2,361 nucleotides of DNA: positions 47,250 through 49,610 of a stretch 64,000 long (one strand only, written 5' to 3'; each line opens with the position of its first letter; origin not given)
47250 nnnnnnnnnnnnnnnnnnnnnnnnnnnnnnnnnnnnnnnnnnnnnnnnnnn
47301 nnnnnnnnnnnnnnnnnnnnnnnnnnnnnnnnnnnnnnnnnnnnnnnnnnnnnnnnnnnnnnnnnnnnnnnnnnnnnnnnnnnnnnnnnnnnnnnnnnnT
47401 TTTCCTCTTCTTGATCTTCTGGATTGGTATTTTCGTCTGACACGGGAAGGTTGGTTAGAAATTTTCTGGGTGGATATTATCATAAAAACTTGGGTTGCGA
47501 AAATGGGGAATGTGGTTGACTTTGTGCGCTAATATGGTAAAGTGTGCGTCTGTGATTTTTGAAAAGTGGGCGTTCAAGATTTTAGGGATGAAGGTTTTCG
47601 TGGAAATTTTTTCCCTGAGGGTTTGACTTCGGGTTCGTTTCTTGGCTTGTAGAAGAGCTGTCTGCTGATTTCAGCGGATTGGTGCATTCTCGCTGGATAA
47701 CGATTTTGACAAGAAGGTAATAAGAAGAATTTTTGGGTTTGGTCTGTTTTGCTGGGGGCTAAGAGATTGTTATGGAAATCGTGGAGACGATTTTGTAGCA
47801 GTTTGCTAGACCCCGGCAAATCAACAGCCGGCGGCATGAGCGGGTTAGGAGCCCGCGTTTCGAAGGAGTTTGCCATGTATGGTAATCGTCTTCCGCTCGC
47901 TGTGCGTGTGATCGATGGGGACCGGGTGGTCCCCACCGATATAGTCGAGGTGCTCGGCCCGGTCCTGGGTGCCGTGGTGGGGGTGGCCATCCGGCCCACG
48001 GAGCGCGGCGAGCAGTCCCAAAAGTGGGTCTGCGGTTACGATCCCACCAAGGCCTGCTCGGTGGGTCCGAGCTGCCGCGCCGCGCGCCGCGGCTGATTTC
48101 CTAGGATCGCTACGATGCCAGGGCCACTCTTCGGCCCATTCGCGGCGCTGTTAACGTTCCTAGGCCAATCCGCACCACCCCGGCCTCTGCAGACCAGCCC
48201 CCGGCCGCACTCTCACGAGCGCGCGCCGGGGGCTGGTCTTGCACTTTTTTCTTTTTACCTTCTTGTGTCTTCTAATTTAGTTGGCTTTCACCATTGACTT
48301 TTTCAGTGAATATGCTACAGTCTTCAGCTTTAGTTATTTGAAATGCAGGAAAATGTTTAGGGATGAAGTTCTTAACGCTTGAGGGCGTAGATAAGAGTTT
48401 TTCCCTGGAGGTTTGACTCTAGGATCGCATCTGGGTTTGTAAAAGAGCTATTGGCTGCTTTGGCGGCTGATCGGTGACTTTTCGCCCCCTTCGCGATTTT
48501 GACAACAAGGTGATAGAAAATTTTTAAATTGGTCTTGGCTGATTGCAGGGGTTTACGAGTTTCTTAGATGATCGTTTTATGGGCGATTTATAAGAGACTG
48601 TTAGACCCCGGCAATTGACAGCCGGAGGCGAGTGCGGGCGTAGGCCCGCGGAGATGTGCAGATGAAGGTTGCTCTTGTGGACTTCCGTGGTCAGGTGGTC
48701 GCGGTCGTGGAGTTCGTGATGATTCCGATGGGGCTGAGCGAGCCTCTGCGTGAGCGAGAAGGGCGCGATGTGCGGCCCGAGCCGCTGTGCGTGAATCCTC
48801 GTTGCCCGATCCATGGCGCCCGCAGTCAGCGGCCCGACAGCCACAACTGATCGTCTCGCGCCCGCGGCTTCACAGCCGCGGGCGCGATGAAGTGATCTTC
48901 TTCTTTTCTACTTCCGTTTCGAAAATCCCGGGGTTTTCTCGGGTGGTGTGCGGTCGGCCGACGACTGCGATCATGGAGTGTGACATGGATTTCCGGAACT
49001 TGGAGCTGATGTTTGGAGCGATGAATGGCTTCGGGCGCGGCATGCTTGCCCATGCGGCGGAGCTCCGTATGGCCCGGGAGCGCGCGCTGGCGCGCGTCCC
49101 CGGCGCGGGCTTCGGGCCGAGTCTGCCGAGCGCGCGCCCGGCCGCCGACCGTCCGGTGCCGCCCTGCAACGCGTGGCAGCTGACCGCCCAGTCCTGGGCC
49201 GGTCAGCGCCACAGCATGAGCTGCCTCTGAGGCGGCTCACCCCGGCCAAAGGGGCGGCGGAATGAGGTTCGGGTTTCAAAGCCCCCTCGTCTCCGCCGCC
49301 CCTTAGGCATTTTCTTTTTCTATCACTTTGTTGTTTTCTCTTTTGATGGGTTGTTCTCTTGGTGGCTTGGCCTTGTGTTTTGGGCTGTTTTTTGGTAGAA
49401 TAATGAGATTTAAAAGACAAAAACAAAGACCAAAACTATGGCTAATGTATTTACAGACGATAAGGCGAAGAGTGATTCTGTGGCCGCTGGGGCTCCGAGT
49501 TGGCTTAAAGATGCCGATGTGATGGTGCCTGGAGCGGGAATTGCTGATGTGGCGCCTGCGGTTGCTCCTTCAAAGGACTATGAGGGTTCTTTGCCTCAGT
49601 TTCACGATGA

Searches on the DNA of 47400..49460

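Call 100: search_rna_families(source=window, start=47400, end=49460, threshold=evalue, max_evalue=1)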
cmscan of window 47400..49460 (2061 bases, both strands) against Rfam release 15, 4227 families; matches with E-value up to 1: 4.
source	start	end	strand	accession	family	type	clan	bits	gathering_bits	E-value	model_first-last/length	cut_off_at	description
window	48535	48623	+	RF00910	mir-873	Gene; miRNA;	-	23.5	95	0.034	1-77/77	no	mir-873 microRNA precursor family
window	49245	49305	-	RF03595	mir-3569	Gene; miRNA;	-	20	50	0.93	1-58/58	no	mir-3569 microRNA precursor family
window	49183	49250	+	RF02803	PyrR205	Gene; snRNA; snoRNA; HACA-box;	-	19.2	35.6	0.47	1-61/61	no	Pyrobaculum sRNA 205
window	49179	49316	+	RF00058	HgcF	Gene; snRNA; snoRNA; HACA-box;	-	17.1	70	0.38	1-168/168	no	HgcF RNA (Pab35)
